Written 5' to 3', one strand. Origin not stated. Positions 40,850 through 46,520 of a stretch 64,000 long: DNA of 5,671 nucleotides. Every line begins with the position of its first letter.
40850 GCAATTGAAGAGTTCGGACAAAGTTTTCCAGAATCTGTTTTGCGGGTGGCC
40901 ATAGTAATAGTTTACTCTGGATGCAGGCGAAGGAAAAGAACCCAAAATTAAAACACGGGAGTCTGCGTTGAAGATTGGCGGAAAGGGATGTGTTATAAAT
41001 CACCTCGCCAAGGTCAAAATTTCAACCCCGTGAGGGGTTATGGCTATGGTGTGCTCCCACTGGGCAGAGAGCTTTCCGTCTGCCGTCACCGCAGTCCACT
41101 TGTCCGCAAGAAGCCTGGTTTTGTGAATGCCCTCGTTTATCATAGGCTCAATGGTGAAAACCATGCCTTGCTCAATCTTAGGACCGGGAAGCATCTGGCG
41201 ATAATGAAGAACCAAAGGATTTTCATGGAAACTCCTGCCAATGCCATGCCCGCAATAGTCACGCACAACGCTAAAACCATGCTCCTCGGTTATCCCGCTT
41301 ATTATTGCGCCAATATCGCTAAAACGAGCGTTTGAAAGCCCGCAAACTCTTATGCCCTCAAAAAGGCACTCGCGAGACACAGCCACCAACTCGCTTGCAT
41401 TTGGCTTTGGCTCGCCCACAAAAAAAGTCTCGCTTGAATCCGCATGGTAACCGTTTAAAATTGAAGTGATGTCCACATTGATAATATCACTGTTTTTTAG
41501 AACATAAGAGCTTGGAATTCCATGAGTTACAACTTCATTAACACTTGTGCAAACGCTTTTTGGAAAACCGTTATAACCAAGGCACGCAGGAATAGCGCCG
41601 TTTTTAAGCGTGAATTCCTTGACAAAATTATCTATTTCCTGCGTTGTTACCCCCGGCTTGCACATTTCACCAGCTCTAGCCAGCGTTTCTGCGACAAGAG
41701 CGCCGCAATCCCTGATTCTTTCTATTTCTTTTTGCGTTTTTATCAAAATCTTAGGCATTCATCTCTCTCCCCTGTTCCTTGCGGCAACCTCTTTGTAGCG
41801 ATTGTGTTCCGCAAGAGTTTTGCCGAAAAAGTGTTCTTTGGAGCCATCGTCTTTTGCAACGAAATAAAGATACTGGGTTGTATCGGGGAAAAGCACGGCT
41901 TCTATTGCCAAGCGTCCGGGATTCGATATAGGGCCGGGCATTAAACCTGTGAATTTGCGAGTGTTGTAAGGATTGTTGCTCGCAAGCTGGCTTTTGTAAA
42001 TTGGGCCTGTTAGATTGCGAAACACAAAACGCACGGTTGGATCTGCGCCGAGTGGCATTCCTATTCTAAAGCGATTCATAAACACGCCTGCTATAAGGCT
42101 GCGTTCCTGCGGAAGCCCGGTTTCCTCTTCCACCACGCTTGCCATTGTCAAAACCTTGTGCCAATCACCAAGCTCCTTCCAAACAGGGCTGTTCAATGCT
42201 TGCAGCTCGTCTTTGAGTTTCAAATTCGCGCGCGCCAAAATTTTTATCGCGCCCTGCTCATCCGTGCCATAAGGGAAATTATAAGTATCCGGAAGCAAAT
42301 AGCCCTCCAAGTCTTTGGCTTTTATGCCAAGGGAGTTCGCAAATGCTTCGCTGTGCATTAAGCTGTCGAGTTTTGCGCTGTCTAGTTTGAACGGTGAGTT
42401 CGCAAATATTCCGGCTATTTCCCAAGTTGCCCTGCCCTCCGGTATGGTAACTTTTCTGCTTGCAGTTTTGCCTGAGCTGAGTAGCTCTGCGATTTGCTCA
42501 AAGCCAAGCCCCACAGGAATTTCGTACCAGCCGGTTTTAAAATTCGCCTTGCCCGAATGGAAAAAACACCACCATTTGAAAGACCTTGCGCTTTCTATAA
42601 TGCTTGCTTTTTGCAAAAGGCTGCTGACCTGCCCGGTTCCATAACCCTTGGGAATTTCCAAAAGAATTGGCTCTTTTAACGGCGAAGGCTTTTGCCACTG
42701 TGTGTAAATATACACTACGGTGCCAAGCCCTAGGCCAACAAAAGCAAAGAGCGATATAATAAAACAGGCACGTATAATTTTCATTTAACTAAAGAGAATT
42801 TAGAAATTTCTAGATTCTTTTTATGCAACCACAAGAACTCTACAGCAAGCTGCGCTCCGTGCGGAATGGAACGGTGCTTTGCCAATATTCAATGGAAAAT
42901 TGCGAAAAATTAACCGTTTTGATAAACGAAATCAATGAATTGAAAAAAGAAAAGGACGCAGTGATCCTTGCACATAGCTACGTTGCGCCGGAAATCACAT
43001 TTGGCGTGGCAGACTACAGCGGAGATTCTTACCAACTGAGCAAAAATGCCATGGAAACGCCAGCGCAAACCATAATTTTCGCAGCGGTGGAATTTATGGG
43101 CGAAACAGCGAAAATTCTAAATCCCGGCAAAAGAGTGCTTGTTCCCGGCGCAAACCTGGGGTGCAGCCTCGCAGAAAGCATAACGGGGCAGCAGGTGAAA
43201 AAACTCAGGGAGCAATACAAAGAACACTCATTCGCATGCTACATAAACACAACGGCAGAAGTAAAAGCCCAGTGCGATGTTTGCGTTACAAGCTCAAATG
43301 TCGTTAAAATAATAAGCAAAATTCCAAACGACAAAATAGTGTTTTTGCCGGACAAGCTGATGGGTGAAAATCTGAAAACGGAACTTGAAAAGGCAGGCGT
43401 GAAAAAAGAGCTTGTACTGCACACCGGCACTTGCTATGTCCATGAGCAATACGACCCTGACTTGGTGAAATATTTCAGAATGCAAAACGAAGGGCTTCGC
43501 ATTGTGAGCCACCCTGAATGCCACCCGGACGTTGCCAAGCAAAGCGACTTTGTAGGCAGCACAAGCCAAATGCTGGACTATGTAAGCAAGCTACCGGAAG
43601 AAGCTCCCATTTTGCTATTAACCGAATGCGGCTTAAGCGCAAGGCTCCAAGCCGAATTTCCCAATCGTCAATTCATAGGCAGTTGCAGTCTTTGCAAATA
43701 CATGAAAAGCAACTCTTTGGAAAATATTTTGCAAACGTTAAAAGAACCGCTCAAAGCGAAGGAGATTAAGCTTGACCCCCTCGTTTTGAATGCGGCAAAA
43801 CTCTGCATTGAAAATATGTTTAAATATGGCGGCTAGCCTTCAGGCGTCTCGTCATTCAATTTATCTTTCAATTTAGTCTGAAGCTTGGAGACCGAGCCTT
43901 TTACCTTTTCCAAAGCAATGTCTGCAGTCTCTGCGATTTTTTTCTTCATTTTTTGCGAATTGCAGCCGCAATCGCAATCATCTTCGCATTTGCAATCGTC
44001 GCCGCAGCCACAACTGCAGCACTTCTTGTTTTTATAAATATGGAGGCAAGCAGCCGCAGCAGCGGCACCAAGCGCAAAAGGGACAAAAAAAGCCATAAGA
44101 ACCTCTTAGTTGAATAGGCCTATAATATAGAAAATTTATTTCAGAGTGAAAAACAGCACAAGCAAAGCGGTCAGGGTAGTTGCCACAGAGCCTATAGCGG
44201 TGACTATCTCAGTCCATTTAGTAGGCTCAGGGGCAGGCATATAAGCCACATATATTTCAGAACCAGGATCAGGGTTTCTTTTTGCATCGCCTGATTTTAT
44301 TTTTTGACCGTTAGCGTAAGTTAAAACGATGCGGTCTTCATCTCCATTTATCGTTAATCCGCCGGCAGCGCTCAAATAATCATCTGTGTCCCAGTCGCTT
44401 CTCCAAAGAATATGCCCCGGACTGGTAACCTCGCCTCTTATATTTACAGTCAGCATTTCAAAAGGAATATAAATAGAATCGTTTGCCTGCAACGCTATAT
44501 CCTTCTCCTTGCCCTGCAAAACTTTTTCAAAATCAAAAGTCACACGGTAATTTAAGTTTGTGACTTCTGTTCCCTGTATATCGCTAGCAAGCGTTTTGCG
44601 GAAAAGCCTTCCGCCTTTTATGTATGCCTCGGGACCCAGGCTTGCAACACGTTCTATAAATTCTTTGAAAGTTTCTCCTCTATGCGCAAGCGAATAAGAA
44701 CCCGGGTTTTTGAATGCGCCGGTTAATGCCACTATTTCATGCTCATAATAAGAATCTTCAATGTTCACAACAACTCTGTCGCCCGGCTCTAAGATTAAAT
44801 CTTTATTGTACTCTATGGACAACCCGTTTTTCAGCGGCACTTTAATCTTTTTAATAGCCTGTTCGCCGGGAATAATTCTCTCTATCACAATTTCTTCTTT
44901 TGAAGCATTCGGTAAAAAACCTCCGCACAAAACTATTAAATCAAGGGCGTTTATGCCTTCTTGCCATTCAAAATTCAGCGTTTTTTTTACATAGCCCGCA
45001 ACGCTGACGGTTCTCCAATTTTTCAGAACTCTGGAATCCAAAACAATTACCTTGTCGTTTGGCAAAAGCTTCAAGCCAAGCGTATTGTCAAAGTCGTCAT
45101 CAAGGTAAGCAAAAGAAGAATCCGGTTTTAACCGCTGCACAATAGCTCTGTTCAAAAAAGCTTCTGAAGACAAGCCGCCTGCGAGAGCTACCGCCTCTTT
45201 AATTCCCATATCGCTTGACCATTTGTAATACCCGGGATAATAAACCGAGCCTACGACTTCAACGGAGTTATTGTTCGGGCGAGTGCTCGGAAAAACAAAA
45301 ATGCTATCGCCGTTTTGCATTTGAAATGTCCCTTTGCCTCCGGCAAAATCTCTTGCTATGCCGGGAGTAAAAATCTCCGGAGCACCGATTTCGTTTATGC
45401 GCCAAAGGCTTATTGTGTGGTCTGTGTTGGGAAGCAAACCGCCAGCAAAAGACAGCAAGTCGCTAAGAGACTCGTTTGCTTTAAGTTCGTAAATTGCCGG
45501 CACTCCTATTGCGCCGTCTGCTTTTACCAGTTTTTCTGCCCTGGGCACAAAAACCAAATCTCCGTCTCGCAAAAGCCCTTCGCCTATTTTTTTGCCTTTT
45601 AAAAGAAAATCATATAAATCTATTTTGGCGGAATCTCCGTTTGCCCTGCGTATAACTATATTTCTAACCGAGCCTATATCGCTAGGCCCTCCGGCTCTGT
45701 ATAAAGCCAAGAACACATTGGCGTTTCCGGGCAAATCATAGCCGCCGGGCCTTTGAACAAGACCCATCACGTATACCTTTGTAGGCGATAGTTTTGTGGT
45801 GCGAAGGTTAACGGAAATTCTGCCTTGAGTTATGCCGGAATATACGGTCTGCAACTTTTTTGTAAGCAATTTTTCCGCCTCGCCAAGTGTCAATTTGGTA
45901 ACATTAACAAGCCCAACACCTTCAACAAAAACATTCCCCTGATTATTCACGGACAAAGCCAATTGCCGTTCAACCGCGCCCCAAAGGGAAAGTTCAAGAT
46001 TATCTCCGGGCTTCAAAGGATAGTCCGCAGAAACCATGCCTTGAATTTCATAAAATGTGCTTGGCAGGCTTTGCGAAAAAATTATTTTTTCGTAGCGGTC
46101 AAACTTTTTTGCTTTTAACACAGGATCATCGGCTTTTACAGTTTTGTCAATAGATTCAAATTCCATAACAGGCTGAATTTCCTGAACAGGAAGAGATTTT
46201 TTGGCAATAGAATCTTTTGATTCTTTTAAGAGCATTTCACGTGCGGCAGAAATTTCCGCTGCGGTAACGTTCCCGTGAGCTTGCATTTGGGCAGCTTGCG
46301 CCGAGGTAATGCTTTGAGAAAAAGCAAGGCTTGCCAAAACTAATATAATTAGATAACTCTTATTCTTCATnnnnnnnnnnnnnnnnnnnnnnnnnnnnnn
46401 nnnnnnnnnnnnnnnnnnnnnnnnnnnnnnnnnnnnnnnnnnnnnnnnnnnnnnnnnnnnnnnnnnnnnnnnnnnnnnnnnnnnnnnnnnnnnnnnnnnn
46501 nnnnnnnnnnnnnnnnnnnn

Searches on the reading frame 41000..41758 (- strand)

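Call 73: search_protein_families(library=pfam, proteins=[window:41000-41758:-], max_evalue=0.001)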
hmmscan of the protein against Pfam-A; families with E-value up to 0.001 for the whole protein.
window:41000-41758:- (252 aa): 1 family
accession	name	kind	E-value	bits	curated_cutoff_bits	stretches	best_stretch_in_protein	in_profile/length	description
PF00557.29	Peptidase_M24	-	3.6e-48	164.5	23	1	13-242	1-208/208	Metallopeptidase family M24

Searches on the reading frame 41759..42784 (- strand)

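Call 73: search_protein_families(library=pfam, proteins=[window:41759-42784:-], max_evalue=0.001)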
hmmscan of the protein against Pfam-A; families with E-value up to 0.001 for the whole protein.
window:41759-42784:- (341 aa): 1 family
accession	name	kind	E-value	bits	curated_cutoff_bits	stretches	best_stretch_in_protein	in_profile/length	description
PF02618.21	YceG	-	1.5e-73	248.1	32.4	1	42-331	1-273/275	YceG-like family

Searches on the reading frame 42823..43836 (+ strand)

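Call 73: search_protein_families(library=pfam, proteins=[window:42823-43836:+], max_evalue=0.001)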
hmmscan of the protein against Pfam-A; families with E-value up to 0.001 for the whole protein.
window:42823-43836:+ (337 aa): 1 family
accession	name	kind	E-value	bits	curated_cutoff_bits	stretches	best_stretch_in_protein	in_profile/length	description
PF02445.21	NadA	-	1.2e-98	330.4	27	1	36-333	2-294/295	Quinolinate synthetase A protein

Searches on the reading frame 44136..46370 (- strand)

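Call 73: search_protein_families(library=pfam, proteins=[window:44136-46370:-], max_evalue=0.001)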
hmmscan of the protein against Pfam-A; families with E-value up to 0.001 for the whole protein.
window:44136-46370:- (744 aa): 3 families
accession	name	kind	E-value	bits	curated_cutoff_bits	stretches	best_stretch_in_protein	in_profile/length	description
PF10531.15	SLBB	-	8.8e-41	138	27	3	198-250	1-54/55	SLBB domain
PF22461.2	SLBB_2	-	2.4e-23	82.5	27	1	198-275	2-79/79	SLBB domain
PF02563.21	Poly_export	-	1.8e-12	47.7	28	1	114-187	4-74/77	Polysaccharide biosynthesis/export protein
